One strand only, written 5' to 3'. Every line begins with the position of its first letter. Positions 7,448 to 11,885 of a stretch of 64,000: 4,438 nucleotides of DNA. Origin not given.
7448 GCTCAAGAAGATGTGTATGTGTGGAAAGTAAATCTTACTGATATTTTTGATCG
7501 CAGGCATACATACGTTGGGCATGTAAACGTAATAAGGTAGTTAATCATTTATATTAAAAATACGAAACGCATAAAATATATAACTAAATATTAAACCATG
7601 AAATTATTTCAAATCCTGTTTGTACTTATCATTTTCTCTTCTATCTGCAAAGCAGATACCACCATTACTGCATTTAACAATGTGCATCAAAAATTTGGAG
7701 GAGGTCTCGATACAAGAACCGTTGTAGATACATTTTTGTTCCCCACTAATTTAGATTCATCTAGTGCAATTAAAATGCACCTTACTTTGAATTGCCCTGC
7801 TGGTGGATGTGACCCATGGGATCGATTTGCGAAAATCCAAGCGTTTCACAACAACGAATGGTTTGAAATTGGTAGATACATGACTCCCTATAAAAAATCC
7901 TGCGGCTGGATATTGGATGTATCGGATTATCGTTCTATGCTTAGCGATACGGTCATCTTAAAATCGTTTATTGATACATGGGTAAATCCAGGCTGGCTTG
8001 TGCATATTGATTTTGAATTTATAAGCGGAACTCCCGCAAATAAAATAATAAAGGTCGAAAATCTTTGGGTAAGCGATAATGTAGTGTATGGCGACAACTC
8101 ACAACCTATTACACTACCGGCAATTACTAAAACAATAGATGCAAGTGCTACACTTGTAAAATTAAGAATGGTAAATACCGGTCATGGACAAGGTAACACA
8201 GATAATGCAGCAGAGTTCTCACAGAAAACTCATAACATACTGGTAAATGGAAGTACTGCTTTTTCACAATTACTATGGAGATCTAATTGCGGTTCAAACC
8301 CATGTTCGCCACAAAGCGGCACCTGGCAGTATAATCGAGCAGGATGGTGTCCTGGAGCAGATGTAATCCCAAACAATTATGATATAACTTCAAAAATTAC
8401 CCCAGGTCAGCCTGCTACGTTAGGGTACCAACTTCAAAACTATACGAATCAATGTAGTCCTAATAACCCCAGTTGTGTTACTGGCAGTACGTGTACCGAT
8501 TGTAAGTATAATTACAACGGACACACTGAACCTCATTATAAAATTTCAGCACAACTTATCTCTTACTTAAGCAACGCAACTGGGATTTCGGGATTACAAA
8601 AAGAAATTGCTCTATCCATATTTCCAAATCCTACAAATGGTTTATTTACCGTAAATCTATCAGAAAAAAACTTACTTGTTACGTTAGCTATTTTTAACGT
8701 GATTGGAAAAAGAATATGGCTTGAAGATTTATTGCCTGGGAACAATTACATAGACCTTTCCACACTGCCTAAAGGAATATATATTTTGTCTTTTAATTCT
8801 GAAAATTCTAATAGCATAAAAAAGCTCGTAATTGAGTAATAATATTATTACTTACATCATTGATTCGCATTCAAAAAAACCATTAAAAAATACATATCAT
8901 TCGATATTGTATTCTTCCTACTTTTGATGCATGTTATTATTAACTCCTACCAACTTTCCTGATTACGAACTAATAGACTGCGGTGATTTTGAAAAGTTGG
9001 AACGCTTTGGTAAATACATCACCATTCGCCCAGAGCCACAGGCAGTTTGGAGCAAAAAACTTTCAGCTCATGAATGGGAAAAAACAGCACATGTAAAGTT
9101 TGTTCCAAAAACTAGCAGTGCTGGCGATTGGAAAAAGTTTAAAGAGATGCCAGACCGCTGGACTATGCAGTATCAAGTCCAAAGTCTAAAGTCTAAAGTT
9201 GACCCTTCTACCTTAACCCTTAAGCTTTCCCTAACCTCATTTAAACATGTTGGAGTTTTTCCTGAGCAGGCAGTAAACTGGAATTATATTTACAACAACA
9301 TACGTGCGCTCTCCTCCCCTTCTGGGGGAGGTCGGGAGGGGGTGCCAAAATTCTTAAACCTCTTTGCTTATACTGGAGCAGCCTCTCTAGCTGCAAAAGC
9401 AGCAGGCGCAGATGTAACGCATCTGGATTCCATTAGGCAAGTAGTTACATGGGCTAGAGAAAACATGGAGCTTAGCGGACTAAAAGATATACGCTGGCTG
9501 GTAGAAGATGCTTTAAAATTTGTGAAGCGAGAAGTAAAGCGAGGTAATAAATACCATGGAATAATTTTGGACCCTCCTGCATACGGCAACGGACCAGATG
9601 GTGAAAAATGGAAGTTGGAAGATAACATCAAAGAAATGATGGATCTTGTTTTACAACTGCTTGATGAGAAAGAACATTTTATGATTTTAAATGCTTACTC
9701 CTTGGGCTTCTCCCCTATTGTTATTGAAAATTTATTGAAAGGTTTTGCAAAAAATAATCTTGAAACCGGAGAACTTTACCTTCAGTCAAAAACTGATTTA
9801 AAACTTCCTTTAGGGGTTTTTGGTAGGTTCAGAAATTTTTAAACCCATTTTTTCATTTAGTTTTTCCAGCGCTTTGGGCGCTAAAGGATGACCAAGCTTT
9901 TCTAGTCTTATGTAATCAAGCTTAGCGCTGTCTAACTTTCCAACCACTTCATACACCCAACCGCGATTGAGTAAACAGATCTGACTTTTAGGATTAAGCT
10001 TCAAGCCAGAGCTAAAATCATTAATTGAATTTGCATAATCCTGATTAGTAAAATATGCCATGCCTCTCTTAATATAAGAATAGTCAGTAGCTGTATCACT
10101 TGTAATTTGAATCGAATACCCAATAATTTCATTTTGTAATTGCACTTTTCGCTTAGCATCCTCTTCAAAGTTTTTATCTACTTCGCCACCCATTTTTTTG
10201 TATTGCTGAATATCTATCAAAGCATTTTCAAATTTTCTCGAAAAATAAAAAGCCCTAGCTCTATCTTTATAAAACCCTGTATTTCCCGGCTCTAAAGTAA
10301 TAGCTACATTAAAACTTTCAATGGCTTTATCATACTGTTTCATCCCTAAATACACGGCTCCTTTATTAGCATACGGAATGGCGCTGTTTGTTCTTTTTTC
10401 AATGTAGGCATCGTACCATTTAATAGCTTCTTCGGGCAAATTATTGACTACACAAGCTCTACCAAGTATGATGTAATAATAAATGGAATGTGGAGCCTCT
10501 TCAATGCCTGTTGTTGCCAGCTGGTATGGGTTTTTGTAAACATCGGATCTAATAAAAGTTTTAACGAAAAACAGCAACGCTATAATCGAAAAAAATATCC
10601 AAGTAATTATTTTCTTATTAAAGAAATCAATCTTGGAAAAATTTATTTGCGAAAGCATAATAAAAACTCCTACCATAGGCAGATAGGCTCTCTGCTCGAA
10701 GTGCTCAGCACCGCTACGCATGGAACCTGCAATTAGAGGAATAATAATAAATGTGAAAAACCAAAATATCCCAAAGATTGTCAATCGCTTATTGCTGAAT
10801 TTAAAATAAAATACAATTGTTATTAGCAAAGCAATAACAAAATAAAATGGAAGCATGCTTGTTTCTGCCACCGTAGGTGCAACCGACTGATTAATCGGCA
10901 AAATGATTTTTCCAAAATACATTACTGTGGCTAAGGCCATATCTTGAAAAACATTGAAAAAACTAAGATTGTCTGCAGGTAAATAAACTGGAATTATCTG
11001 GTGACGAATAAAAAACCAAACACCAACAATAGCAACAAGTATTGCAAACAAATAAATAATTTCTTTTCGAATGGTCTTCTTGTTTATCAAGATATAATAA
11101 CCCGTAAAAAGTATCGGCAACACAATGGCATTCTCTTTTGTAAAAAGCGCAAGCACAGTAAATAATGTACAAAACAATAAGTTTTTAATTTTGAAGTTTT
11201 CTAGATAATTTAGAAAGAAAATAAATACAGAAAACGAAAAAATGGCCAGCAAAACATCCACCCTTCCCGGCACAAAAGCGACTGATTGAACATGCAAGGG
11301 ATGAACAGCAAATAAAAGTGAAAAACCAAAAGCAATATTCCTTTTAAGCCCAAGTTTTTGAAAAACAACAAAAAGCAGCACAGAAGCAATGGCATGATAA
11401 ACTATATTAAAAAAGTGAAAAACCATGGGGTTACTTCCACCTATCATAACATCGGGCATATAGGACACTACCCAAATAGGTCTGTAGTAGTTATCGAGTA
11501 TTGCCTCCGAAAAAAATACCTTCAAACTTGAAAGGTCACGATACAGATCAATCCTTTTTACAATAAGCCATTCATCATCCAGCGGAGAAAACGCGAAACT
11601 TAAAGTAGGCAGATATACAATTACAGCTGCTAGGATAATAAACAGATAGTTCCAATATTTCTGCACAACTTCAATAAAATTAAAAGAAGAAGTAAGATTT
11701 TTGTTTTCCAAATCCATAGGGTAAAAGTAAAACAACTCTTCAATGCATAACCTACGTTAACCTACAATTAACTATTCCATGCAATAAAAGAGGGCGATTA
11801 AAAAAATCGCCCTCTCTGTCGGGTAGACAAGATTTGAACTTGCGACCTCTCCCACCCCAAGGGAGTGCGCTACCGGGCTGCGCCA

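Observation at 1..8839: Compact N-glycan-type harvesting block without SusC/SusD: LacI, FucP-like MFS, GH92, divergent CBM/SprB adhesin, and PNGase F with a T9SS CTD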

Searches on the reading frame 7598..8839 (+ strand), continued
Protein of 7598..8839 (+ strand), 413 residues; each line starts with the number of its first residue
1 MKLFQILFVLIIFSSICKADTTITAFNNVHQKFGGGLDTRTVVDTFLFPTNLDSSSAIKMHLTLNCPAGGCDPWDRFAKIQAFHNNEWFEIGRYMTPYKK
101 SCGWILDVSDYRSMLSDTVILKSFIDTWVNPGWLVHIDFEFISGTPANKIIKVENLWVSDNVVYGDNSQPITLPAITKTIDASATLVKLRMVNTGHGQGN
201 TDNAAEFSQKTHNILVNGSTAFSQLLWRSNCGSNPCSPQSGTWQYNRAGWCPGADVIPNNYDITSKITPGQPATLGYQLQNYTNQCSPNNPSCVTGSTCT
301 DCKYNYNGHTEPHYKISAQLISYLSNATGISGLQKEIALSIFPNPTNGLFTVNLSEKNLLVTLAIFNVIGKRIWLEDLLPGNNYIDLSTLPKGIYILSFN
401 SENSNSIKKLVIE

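Call 58: search_protein_families(library=pfam, proteins=[L036:11202-12680:+, L042:11627-13123:+, L051:7183-8913:+, L083:7372-8928:+, L037:13281-15203:+, L072:10908-12686:+, L072:17247-20612:+, L020:1060-1812:+, L023:4538-5398:-, L042:14243-16822:+], max_evalue=0.001)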
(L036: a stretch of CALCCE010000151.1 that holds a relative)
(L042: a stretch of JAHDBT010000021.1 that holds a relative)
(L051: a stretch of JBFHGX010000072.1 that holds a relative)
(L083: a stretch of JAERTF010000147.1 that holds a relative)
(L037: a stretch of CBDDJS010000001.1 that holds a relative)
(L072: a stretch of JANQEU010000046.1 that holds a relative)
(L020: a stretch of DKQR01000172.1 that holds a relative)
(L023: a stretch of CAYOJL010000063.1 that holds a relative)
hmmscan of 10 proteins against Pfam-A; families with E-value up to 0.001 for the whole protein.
L036:11202-12680:+ (493 aa): 2 families
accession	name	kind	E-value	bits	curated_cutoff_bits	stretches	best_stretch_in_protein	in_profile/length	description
PF13385.13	Laminin_G_3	-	6.3e-25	88.5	27.6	1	47-190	11-150/151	Concanavalin A-like lectin/glucanases superfamily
PF18962.6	Por_Secre_tail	-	5.7e-10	39.8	27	1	420-492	1-75/75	Secretion system C-terminal sorting domain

L042:11627-13123:+ (499 aa): 2 families
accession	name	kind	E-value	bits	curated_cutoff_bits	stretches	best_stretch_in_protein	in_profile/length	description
PF13385.13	Laminin_G_3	-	1e-23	84.6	27.6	1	44-198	5-151/151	Concanavalin A-like lectin/glucanases superfamily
PF18962.6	Por_Secre_tail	-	6e-12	46.1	27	1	422-493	1-70/75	Secretion system C-terminal sorting domain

L051:7183-8913:+ (577 aa): 2 families
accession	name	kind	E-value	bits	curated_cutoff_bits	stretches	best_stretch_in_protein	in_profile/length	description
PF13385.13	Laminin_G_3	-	6e-20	72.4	27.6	1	126-274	12-150/151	Concanavalin A-like lectin/glucanases superfamily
PF18962.6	Por_Secre_tail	-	4.4e-10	40.2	27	1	509-575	3-74/75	Secretion system C-terminal sorting domain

L083:7372-8928:+ (519 aa): 2 families
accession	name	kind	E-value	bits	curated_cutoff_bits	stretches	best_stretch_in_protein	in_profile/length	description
PF13385.13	Laminin_G_3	-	8.4e-22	78.4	27.6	1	65-216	11-151/151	Concanavalin A-like lectin/glucanases superfamily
PF18962.6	Por_Secre_tail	-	1.8e-13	51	27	1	450-516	3-74/75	Secretion system C-terminal sorting domain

L037:13281-15203:+ (641 aa): 1 family
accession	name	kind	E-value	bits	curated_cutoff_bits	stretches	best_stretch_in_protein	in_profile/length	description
PF03644.19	Glyco_hydro_85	-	2.4e-80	270.7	22.2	1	100-403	7-302/302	Glycosyl hydrolase family 85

L072:10908-12686:+ (593 aa): 3 families
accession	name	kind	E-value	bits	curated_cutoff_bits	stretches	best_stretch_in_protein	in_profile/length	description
PF00884.28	Sulfatase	-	6.1e-56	190.4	25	1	32-358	1-300/301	Sulfatase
PF16347.10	SGSH_C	-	9.8e-09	36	29.3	1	317-457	11-150/154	N-sulphoglucosamine sulphohydrolase, C-terminal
PF14707.11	Sulfatase_C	-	0.00012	23.1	30.9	1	427-478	58-112/127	C-terminal region of aryl-sulfatase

L072:17247-20612:+ (1122 aa): 6 families
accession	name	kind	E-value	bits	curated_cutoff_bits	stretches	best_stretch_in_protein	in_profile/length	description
PF06283.17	ThuA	-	3.9e-76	256.4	33.4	1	37-248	1-209/209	Trehalose utilisation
PF07995.17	GSDH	-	1e-37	130.6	25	1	279-534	1-225/332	Glucose / Sorbosone dehydrogenase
PF18911.6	PKD_4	-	5.8e-15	55.6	27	1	699-782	1-83/85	PKD domain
PF00801.26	PKD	-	1.5e-10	41.4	23.5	1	706-778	4-75/80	PKD domain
PF03422.21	CBM_6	-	1.2e-09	39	28.9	1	1011-1109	19-114/125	Carbohydrate binding module (family 6)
PF00034.26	Cytochrom_C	-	3.9e-08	34.9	21.3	1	858-936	3-89/90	Cytochrome c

L020:1060-1812:+ (251 aa): 3 families
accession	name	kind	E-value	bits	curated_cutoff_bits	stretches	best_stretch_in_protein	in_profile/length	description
PF13472.12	Lipase_GDSL_2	-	1.8e-22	81.2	32.9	1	69-241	1-178/178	GDSL-like Lipase/Acylhydrolase family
PF00657.28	Lipase_GDSL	-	4.1e-13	50.4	23.6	1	67-245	1-207/208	GDSL-like Lipase/Acylhydrolase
PF17182.10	OSK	-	6.7e-06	25.9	27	1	95-222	52-161/202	OSK domain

L023:4538-5398:- (287 aa): 0 families

L042:14243-16822:+ (860 aa): 5 families
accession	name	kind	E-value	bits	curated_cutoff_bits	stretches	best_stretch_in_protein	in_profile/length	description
PF22666.2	Glyco_hydro_2_N2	-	2.1e-62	210.6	27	1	43-215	1-167/167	Glycosyl hydrolase 2 galactose-binding domain-like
PF17753.7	Ig_mannosidase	-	1.7e-14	53.7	22.6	1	779-859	1-81/81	Ig-fold domain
PF17786.7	Mannosidase_ig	-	3.5e-14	53.5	23.4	1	688-776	2-91/91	Mannosidase Ig/CBM-like domain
PF00703.27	Glyco_hydro_2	-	4.9e-12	47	23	1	227-330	3-109/109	Glycosyl hydrolases family 2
PF02837.24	Glyco_hydro_2_N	-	0.00067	20.1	28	0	89-158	63-131/169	Glycosyl hydrolases family 2, sugar binding domain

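Call 71: predict_structure(alignment_id=A3)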
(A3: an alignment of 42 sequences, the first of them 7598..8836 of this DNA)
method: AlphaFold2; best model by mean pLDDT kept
length: 413 residues; sequences in the alignment: 42
mean_pLDDT: 82.0   pTM: 0.69
mean pLDDT of the five models: 82.0, 81.3, 80.6, 80.2, 77.5
residues with pLDDT >= 90: 189; 70-90: 135; 50-70: 64; < 50: 25
segments of 3 or more residues with pLDDT < 50: 199-205, 240-246, 305-309, 329-334
pLDDT, mean of each block of 10 residues (from residue 1): 73 68 94 71 94 93 88 84 94 88 92 94 87 92 91 92 67 85 95 69 55 91 80 64 55 85 95 90 70 68 51 83 76 58 88 83 92 92 92 93 85 92
secondary structure, 60 per line:
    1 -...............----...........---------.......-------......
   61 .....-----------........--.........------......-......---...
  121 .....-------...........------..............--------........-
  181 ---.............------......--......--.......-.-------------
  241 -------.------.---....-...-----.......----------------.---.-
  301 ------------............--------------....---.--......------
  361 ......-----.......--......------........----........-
elements in order: H2-16 E21-31 E41-47 E55-65 E77-84 E87-95 E102-107 H109-114 E118-125 E133-143 E150-163 E172-179 E184-196 H203-208 E211-216 E219-225 E259-262 E272-278 E313-324 E339-342 E349-354 E361-366 E372-378 E381-386 E393-400 E405-412

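Call 74: fold_search(model_id=the predicted structure, library=pdb)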
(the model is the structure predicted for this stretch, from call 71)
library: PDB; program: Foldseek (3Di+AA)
matches with E <= 10: 1795; with E <= 0.001: 143
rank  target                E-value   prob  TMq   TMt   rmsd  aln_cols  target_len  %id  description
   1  1pgs                  6.2e-24  1.00  0.63  0.83   3.1       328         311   28  THE THREE-DIMENSIONAL STRUCTURE OF PNGASE F, A GLYCOSYLASPARAGINASE FROM FLAVOBACTERIUM MENINGOSEPTICUM (released 1995-01-26)
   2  3pms                  1.3e-23  1.00  0.63  0.82   3.1       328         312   29  Recombinant peptide: N-glycanase F (PNGase F) (released 2011-01-26)
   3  1png                  3.4e-23  1.00  0.63  0.83   3.1       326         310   28  CRYSTAL STRUCTURE OF PEPTIDE-N(4)-(N-ACETYL-BETA-D-GLUCOSAMINYL) ASPARAGINE AMIDASE AT 2.2 ANGSTROMS RESOLUTION (released 1994-11-30)
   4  1pnf_A                8.4e-23  1.00  0.63  0.82   3.2       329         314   28  PNGASE F COMPLEX WITH DI-N-ACETYLCHITOBIOSE (released 1996-03-08)
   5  3ks7_B                5.2e-18  1.00  0.57  0.60   4.7       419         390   19  Crystal structure of Putative Peptide:N-glycosidase F (PNGase F) (YP_210507.1) from Bacteroides fragilis NCTC 9343 at  (released 2009-12-15)
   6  9lwg_A                9.0e-18  1.00  0.57  0.40   6.7       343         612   20  Zebrafish ovum lysosomal peptide:N-glycanase (released 2025-12-24)
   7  3ks7_A                3.7e-17  1.00  0.57  0.60   5.3       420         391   18  Crystal structure of Putative Peptide:N-glycosidase F (PNGase F) (YP_210507.1) from Bacteroides fragilis NCTC 9343 at  (released 2009-12-15)
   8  3ks7_D                7.1e-17  1.00  0.57  0.60   5.0       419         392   18  Crystal structure of Putative Peptide:N-glycosidase F (PNGase F) (YP_210507.1) from Bacteroides fragilis NCTC 9343 at  (released 2009-12-15)
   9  4qhb_B                5.0e-16  1.00  0.55  0.58   4.9       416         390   15  Crystal structure of a putative hydrolase (BVU_2763) from Bacteroides vulgatus ATCC 8482 at 2.44 A resolution (released 2014-06-18)
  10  4qhb_D                5.3e-16  1.00  0.55  0.59   4.9       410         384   16  Crystal structure of a putative hydrolase (BVU_2763) from Bacteroides vulgatus ATCC 8482 at 2.44 A resolution (released 2014-06-18)
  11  4qhb_A                8.2e-16  1.00  0.55  0.58   5.0       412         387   16  Crystal structure of a putative hydrolase (BVU_2763) from Bacteroides vulgatus ATCC 8482 at 2.44 A resolution (released 2014-06-18)
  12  7zgn_B                1.5e-14  1.00  0.57  0.45   3.8       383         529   15  Plant/insect N-glycan active PNGase (released 2022-09-07)
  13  4r4z_A                1.6e-14  1.00  0.57  0.45   6.7       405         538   14  Structure of PNGF-II in P21 space group (released 2015-01-28)
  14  7zgn_A                2.0e-14  1.00  0.56  0.45   3.9       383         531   16  Plant/insect N-glycan active PNGase (released 2022-09-07)
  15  4r4x                  2.4e-14  1.00  0.57  0.44   5.1       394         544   14  Structure of PNGF-II in C2 space group (released 2015-01-28)
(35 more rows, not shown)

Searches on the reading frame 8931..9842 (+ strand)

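Call 6: search_protein_families(library=pfam, proteins=[window:8931-9842:+], max_evalue=0.01)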
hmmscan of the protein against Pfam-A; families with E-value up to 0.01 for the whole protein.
window:8931-9842:+ (303 aa): 2 families
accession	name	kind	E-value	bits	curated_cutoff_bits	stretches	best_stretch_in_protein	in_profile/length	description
PF10672.15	Methyltrans_SAM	-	2.9e-08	33.7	27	1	140-222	126-210/286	S-adenosylmethionine-dependent methyltransferase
PF03602.21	Cons_hypoth95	-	6.5e-06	26.4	24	1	140-216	44-122/182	Conserved hypothetical protein 95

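Call 7: search_protein_families(library=ncbifam, proteins=[window:8931-9842:+], max_evalue=0.01)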
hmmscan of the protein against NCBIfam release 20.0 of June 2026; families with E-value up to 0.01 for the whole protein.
window:8931-9842:+ (303 aa): 12 families
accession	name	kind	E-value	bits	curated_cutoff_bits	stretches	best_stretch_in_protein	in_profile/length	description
NF008748.0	PRK11783.1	equivalog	5.2e-15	54.7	466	1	140-251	544-656/704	bifunctional 23S rRNA (guanine(2069)-N(7))-methyltransferase RlmK/23S rRNA (guanine(2445)-N(2))-methyltransferase RlmL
NF053718.1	23SC1962Mtase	equivalog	3.5e-11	42.5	575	1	140-220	213-293/383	23S rRNA (cytosine(1962)-C(5))-methyltransferase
NF011707.0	PRK15128.1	equivalog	8.1e-08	31.5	712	1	140-247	223-332/396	23S rRNA (cytosine(1962)-C(5))-methyltransferase RlmI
NF046099.1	RSP_2647_MTase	equivalog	3.3e-05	22.9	600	1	140-219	220-301/391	RSP_2647 family RNA methyltransferase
TIGR00479.1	rumA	equivalog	9.7e-05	21.4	183.55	1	140-219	296-375/432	23S rRNA (uracil(1939)-C(5))-methyltransferase RlmD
TIGR03534.1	RF_mod_PrmC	equivalog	0.00047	19.7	199.1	1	150-216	103-165/253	peptide chain release factor N(5)-glutamine methyltransferase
TIGR01177.1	TIGR01177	hypoth_equivalog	0.00058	19.3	316.55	1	145-253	190-293/330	TIGR01177 family methyltransferase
NF009639.0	PRK13168.1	equivalog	0.0014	17.6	458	1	84-219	257-382/446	23S rRNA (uracil(1939)-C(5))-methyltransferase RlmD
TIGR00095.1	TIGR00095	equivalog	0.0027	17.4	117.5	1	140-216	55-133/194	16S rRNA (guanine(966)-N(2))-methyltransferase RsmD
NF002910.0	PRK03522.2-3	equivalog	0.0031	16.6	558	1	143-227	240-328/383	23S rRNA (uracil(747)-C(5))-methyltransferase RlmC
NF033380.1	Rlm_2499C5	equivalog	0.005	15.6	650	1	140-218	223-301/391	23S rRNA (cytosine(2499)-C(5))-methyltransferase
NF002909.0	PRK03522.2-1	equivalog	0.0062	15.8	553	1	142-233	237-325/374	23S rRNA (uracil(747)-C(5))-methyltransferase RlmC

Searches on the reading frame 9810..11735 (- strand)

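Call 6: search_protein_families(library=pfam, proteins=[window:9810-11735:-], max_evalue=0.01)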
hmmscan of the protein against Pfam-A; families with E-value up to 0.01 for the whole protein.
window:9810-11735:- (641 aa): 11 families
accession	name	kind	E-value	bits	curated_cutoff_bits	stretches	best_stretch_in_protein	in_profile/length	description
PF00515.34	TPR_1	-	9.4e-15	54.2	27.8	2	455-485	4-34/34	Tetratricopeptide repeat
PF07719.23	TPR_2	-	1.9e-14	53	27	1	455-485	4-34/34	Tetratricopeptide repeat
PF13181.12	TPR_8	-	4.1e-10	39.4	25.7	1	455-484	4-33/34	Tetratricopeptide repeat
PF13231.12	PMT_2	-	4.1e-08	34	26.1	1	97-239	15-154/160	Dolichyl-phosphate-mannose-protein mannosyltransferase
PF13414.12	TPR_11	-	4.1e-08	33.2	26.8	0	558-596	1-39/42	TPR repeat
PF13431.12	TPR_17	-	4.5e-08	33.2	24.4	0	441-473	2-34/34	Tetratricopeptide repeat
PF13432.12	TPR_16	-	3.3e-07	31.1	32.7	0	556-604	2-50/65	Tetratricopeptide repeat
PF13428.12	TPR_14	-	4.2e-06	27.4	23.5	0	459-494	8-43/44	Tetratricopeptide repeat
PF13371.12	TPR_9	-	9.6e-05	22.8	35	1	460-513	3-56/73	Tetratricopeptide repeat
PF14559.12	TPR_19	-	0.00021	22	25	0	463-505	2-44/68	Tetratricopeptide repeat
PF13424.12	TPR_12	-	0.002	18.7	30.1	0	435-480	27-73/77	Tetratricopeptide repeat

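Call 7: search_protein_families(library=ncbifam, proteins=[window:9810-11735:-], max_evalue=0.01)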
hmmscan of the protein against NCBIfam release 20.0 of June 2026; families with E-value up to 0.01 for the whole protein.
window:9810-11735:- (641 aa): 13 families
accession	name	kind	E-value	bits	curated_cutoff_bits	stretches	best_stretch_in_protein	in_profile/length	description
NF008391.2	PRK11189.1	equivalog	1.6e-09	37.7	250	1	455-514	102-161/297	lipoprotein NlpI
NF040959.1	MamA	equivalog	8.8e-08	31.8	200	1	423-486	76-139/204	magnetosome protein MamA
TIGR02521.1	type_IV_pilW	equivalog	8.1e-07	28.8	154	0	551-608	31-88/234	type IV pilus biogenesis/stability protein PilW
TIGR00990.1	3a0801s09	subfamily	1.3e-06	27.4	757.25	1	435-530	144-238/615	mitochondrial import receptor subunit TOM70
TIGR02552.1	LcrH_SycD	equivalog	1.5e-06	28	104.8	1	416-494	50-130/136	SycD/LcrH family type III secretion system chaperone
TIGR02917.1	PEP_TPR_lipo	equivalog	1.7e-05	22.9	312.2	1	411-612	594-797/899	XrtA/PEP-CTERM system TPR-repeat protein PrsT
TIGR03663.1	TIGR03663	subfamily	0.00019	20.6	126.25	1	119-260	85-222/435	flippase activity-associated protein Agl23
NF002725.1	PRK02603.1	equivalog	0.00026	21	143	1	547-601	66-122/173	photosystem I assembly protein Ycf3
NF033762.1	social_mot_Tgl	equivalog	0.00068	19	225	0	434-479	82-127/252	social motility TPR repeat lipoprotein Tgl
NF047440.1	LA3751_2_3_fam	subfamily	0.00086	18.2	200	1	107-390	102-379/460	LA_3751/LA_3752 family putative glycosyltransferase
NF033758.1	gliding_GltE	equivalog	0.00095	18.2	225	0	450-521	288-361/411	adventurous gliding motility TPR repeat lipoprotein GltE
NF033920.0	C39_PA2778_fam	equivalog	0.0017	17.8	150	0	407-483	179-255/255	PA2778 family cysteine peptidase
NF047371.1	FlcA_CTERM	equivalog_domain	0.0021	16.6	300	0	457-509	127-178/646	periplasmic flagellar collar protein FlcA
